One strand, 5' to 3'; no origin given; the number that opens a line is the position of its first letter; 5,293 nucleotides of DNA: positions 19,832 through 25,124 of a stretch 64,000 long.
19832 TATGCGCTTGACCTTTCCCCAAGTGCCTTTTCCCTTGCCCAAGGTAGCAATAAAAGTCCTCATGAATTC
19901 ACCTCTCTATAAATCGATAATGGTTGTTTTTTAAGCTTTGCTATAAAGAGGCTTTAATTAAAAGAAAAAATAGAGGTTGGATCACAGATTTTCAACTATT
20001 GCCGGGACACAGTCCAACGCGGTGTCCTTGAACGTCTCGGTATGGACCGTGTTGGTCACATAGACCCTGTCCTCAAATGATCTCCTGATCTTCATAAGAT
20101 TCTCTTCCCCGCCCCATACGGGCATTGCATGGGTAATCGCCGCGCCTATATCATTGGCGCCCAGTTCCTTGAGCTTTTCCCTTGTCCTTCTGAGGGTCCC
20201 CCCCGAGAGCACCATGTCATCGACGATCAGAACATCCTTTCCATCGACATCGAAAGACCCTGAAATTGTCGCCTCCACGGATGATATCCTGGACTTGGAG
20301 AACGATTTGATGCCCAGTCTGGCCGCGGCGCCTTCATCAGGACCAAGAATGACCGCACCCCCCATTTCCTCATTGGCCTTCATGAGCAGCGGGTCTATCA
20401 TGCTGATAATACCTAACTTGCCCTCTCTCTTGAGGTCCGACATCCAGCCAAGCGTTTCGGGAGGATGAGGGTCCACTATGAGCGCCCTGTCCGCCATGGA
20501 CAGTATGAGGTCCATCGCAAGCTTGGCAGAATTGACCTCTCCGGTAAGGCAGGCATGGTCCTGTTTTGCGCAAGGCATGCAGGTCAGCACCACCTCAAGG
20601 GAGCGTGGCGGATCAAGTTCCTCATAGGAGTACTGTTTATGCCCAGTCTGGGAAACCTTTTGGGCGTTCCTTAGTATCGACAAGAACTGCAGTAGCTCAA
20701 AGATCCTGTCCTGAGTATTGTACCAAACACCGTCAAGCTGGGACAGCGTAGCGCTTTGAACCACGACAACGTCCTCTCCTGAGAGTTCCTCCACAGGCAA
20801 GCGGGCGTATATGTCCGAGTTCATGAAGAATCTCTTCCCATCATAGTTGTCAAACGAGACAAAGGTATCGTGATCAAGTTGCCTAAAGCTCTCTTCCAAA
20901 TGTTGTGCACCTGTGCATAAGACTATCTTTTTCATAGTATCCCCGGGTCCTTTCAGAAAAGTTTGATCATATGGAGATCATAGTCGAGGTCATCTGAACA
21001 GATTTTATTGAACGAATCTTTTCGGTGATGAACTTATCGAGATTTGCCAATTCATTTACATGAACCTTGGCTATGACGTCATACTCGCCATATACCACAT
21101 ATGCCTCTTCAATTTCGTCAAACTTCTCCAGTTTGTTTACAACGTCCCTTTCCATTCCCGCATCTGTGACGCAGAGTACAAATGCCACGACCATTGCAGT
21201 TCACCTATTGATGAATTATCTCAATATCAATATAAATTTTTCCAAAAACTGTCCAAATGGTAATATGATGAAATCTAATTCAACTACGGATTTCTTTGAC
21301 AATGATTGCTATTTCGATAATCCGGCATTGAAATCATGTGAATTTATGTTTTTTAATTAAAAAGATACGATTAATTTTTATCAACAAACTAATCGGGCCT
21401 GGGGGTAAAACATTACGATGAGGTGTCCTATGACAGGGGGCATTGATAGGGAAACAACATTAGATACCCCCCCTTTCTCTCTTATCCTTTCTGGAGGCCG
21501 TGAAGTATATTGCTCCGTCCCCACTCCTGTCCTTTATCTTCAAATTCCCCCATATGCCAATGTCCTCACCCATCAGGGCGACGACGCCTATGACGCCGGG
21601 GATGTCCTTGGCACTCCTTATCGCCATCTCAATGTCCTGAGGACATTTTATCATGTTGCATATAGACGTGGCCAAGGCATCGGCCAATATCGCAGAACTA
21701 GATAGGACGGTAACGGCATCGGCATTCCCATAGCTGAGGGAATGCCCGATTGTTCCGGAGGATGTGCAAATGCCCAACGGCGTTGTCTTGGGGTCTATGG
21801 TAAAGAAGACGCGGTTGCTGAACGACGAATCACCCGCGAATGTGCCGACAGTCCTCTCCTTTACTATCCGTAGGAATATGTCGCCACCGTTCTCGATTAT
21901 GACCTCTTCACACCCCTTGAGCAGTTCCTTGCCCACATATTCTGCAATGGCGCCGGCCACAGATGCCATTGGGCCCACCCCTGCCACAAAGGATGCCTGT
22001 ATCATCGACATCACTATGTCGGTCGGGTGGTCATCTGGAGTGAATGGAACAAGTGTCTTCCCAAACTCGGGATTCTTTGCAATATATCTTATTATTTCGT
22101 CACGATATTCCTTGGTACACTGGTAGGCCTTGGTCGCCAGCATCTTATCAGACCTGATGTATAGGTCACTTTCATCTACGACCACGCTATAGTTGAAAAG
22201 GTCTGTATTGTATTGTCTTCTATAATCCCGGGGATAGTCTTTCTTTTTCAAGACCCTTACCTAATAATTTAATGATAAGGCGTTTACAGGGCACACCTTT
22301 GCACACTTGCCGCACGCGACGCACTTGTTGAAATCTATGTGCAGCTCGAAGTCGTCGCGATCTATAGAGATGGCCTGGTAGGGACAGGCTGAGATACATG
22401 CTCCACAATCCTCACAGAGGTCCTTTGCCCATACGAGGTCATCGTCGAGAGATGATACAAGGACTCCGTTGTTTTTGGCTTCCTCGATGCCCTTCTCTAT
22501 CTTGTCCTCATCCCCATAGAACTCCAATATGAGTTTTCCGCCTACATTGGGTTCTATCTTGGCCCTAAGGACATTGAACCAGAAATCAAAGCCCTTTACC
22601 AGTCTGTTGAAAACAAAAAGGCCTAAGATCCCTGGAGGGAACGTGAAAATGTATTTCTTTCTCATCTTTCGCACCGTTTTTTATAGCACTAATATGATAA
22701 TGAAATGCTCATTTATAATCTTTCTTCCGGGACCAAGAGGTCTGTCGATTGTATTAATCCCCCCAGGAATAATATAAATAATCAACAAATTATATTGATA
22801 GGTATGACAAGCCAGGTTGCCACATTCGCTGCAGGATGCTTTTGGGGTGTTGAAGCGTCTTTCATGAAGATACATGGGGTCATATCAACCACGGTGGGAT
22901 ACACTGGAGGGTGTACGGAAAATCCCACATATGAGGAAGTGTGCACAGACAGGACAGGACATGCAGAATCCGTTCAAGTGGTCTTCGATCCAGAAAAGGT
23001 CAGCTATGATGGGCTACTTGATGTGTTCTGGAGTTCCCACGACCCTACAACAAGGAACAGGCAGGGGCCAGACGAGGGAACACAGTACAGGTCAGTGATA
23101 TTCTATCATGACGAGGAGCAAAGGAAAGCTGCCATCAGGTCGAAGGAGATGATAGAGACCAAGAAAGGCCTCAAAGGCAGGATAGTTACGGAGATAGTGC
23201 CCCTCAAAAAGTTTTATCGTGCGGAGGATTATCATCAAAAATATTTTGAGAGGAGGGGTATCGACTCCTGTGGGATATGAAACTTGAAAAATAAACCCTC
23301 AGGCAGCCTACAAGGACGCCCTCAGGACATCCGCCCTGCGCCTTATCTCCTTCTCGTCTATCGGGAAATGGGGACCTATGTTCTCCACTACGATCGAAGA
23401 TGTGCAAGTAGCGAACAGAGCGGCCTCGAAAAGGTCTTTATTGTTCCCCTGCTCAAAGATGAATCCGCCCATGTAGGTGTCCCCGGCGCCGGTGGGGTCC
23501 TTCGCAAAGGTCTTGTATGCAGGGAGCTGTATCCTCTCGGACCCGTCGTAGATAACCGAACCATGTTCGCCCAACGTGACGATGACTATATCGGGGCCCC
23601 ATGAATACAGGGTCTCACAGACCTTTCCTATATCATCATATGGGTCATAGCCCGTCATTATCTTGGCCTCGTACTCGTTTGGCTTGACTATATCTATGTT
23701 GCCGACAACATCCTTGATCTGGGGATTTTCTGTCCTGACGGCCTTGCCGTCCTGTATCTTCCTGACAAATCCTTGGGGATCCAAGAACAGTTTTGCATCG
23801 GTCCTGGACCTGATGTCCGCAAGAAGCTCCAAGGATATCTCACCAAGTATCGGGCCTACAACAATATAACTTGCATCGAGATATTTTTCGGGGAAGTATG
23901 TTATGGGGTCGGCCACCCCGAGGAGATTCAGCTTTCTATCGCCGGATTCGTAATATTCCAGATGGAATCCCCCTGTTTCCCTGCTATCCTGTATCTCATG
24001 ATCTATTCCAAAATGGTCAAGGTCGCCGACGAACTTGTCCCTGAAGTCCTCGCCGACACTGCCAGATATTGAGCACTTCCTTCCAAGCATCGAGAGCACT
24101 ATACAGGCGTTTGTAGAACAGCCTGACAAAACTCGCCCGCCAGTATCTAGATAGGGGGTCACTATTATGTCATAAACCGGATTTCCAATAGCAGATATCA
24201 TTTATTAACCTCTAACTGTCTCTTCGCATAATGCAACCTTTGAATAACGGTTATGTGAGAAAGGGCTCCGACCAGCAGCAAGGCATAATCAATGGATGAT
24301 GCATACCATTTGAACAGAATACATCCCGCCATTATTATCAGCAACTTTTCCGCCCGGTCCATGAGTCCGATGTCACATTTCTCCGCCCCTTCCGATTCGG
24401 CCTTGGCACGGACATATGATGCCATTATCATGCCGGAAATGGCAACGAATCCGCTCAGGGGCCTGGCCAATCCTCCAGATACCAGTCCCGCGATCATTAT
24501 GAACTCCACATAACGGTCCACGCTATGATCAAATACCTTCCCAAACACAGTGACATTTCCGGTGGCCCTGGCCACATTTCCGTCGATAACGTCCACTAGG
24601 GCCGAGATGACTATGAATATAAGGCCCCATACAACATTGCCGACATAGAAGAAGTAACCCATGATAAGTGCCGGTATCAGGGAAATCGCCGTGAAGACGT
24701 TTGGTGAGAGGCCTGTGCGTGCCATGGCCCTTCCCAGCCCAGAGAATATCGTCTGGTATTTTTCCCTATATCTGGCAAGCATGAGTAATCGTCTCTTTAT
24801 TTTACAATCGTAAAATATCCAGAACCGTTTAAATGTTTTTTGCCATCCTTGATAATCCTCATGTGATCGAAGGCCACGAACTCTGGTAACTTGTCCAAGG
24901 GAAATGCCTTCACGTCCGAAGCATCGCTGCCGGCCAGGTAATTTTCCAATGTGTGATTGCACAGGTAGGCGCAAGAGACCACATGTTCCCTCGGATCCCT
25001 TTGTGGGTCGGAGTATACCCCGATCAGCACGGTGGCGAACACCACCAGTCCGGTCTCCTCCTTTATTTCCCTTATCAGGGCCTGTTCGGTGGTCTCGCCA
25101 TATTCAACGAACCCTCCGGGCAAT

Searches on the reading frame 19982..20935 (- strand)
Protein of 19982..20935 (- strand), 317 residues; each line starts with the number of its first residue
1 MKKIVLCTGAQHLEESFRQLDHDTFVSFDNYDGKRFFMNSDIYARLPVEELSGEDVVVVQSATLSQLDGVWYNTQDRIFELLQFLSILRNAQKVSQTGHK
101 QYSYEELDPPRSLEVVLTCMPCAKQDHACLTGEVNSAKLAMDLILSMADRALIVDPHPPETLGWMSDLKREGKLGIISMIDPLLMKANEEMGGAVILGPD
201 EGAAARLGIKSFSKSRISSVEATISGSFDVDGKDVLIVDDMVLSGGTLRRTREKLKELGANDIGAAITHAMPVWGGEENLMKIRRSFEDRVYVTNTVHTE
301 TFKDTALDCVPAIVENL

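Call 25: search_protein_families(library=pfam, proteins=[window:19982-20935:-], max_evalue=0.001)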
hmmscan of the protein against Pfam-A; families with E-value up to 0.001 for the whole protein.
window:19982-20935:- (317 aa): 3 families
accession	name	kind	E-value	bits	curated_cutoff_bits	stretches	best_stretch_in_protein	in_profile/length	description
PF00156.33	Pribosyltran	-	2.7e-10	40.2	26.3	1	218-270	75-125/158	Phosphoribosyl transferase domain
PF14572.12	Pribosyl_synth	-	0.0001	22.8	27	1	229-301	80-149/184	Phosphoribosyl synthetase-associated domain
PF13793.12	Pribosyltran_N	-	0.00013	22.2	25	0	37-92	32-78/117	N-terminal domain of ribose phosphate pyrophosphokinase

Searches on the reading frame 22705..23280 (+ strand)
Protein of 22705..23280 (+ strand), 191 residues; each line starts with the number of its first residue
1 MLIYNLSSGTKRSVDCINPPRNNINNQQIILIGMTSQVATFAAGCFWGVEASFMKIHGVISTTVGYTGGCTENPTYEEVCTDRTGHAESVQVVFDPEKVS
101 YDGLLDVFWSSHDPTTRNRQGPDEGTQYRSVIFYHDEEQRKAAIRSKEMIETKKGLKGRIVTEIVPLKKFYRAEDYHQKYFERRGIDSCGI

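Call 40: search_protein_families(library=pfam, proteins=[window:22705-23280:+], max_evalue=0.00001)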
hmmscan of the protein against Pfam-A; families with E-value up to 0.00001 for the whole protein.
window:22705-23280:+ (191 aa): 1 family
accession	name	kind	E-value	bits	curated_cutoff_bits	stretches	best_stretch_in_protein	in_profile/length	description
PF01625.27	PMSR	-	5e-66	222.1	23.7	1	39-185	2-148/153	Peptide methionine sulfoxide reductase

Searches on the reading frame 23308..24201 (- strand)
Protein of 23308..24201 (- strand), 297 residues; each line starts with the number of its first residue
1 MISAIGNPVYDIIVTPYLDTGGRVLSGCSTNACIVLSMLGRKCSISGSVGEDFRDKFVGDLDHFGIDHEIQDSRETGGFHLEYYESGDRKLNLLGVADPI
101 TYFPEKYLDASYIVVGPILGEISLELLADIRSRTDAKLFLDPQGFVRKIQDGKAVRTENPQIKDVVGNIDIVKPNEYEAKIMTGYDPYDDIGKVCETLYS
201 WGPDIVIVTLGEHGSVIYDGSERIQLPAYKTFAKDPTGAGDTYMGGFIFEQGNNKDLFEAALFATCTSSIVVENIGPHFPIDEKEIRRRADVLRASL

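Call 25: search_protein_families(library=pfam, proteins=[window:23308-24201:-], max_evalue=0.001)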
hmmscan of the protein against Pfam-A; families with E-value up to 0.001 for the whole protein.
window:23308-24201:- (297 aa): 2 families
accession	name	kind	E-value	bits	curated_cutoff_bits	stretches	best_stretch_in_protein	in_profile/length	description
PF00294.29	PfkB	-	7.2e-30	104.8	25.8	1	26-282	36-300/302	pfkB family carbohydrate kinase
PF08543.17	Phos_pyr_kin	-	0.00015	21.7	27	1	124-248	75-208/246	Phosphomethylpyrimidine kinase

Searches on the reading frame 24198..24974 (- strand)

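Call 25: search_protein_families(library=pfam, proteins=[window:24198-24974:-], max_evalue=0.001)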
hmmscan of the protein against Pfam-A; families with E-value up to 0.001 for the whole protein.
window:24198-24974:- (258 aa): 1 family
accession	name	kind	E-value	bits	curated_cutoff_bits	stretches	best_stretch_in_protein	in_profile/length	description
PF01066.26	CDP-OH_P_transf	-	8.9e-16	59.1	22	1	90-234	3-144/152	CDP-alcohol phosphatidyltransferase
